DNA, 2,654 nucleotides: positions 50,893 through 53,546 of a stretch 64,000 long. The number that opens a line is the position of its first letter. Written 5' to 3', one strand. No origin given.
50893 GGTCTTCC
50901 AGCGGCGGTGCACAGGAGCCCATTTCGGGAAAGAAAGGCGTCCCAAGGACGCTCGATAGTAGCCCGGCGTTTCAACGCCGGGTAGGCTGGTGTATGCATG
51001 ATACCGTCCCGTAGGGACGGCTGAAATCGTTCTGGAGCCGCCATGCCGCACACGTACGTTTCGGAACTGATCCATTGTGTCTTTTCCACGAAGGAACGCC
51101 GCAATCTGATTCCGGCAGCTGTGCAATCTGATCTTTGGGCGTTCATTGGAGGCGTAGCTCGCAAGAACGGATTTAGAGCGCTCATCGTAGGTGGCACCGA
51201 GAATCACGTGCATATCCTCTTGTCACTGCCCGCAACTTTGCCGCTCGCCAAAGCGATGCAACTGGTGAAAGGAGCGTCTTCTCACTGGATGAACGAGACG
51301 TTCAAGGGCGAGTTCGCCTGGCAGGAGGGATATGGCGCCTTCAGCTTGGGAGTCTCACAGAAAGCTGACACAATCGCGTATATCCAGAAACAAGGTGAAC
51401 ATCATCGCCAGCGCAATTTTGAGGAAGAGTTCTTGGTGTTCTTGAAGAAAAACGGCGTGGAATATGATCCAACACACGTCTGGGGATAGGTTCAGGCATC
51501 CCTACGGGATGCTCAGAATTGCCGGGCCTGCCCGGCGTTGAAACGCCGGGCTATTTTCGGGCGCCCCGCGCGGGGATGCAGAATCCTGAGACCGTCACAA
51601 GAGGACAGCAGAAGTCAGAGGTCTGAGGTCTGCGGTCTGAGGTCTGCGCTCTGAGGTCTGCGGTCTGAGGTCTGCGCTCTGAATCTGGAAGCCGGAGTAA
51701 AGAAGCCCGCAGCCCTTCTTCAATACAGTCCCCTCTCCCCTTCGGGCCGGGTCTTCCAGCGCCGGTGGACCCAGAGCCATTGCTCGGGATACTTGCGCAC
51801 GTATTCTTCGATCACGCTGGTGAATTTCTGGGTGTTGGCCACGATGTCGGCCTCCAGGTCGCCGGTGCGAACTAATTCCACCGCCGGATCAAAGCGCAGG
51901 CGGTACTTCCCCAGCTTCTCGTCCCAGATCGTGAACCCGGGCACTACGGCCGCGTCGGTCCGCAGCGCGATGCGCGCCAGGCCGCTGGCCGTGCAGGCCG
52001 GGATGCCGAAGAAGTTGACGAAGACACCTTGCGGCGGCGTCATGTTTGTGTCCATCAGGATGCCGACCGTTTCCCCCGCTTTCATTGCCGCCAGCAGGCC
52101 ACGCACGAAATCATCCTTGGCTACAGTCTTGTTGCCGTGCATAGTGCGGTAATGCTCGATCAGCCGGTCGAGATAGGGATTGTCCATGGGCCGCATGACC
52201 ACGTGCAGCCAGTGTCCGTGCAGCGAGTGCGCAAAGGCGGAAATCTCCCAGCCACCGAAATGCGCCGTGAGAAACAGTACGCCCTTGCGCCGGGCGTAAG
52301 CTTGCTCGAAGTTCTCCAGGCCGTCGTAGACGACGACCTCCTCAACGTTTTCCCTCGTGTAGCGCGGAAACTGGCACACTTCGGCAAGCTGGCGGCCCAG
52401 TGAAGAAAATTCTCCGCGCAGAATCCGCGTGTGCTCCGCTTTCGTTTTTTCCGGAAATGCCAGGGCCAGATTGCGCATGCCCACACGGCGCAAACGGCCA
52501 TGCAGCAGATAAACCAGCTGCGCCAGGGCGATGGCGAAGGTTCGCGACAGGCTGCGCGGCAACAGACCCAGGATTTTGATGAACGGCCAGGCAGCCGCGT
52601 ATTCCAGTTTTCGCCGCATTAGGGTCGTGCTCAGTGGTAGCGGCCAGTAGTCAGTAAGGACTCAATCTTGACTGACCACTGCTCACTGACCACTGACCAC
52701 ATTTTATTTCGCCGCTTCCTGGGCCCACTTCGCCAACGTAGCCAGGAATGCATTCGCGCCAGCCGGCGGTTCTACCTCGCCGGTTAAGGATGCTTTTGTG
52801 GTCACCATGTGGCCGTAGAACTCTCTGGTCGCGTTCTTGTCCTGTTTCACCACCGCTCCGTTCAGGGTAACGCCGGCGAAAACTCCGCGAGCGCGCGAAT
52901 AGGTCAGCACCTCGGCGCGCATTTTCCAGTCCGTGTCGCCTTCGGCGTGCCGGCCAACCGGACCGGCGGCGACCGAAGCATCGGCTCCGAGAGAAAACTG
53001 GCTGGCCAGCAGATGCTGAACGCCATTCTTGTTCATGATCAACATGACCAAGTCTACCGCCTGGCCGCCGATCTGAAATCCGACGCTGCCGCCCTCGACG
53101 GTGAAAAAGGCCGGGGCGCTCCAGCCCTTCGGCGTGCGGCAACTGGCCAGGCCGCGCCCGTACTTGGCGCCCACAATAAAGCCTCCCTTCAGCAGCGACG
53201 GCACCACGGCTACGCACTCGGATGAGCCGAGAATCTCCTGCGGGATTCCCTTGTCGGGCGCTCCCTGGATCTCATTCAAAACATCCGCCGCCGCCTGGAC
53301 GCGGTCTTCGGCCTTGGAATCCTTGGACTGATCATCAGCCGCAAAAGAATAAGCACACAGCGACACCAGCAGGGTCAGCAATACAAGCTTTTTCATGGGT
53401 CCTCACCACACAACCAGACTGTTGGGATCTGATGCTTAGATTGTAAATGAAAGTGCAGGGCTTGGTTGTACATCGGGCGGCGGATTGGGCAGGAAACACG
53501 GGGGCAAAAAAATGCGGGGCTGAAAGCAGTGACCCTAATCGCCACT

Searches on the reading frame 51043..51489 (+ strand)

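Call 20: search_protein_families(library=pfam, proteins=[window:51043-51489:+])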
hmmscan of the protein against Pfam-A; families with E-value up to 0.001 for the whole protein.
window:51043-51489:+ (148 aa): 1 family
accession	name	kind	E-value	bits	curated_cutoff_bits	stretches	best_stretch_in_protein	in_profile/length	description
PF01797.21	Y1_Tnp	-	1.9e-23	83.3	23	1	10-117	7-121/121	Transposase IS200 like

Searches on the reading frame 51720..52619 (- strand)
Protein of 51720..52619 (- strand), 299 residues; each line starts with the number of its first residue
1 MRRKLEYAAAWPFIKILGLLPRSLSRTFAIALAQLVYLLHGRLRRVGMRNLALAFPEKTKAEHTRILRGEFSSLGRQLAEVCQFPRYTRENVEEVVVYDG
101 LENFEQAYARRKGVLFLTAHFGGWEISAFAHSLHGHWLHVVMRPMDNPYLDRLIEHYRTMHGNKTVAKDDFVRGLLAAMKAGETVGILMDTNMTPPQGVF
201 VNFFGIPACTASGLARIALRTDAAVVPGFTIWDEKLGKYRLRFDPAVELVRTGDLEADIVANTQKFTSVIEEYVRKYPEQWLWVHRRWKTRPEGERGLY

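Call 20: search_protein_families(library=pfam, proteins=[window:51720-52619:-])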
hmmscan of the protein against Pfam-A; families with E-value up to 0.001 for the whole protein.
window:51720-52619:- (299 aa): 1 family
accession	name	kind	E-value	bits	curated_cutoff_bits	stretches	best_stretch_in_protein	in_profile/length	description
PF03279.18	Lip_A_acyltrans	-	4.2e-59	200.6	22.3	1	12-290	21-295/295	Bacterial lipid A biosynthesis acyltransferase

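Call 31: find_encoding_contigs(protein=window:51720-52619:-, flank=3000, max_places=10)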
Protein window:51720-52619:- (299 aa): 1 contig read that carries it; 1 place shown.
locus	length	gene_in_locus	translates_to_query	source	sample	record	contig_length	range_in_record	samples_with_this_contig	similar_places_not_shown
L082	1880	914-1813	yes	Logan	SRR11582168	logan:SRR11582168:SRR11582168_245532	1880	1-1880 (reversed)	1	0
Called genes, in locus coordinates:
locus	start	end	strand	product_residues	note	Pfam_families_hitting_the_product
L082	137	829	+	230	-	PF04366:Ysc84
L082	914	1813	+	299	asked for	PF03279:Lip_A_acyltrans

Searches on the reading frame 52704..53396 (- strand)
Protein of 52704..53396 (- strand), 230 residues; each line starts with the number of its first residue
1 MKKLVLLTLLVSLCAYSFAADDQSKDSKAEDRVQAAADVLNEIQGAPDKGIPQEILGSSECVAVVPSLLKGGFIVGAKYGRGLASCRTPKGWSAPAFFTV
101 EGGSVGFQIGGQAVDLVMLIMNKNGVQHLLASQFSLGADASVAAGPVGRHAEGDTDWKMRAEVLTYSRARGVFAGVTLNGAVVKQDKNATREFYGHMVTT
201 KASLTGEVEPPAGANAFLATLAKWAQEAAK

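Call 20: search_protein_families(library=pfam, proteins=[window:52704-53396:-])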
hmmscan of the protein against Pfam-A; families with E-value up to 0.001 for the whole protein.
window:52704-53396:- (230 aa): 2 families
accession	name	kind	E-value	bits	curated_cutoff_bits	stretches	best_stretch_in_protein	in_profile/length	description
PF04366.17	Ysc84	-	1.9e-39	134.7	25.1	1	102-223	2-126/127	Las17-binding protein actin regulator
PF06577.17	EipA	-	8.2e-05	22.9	30.8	1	70-131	47-104/160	Envelope integrity protein A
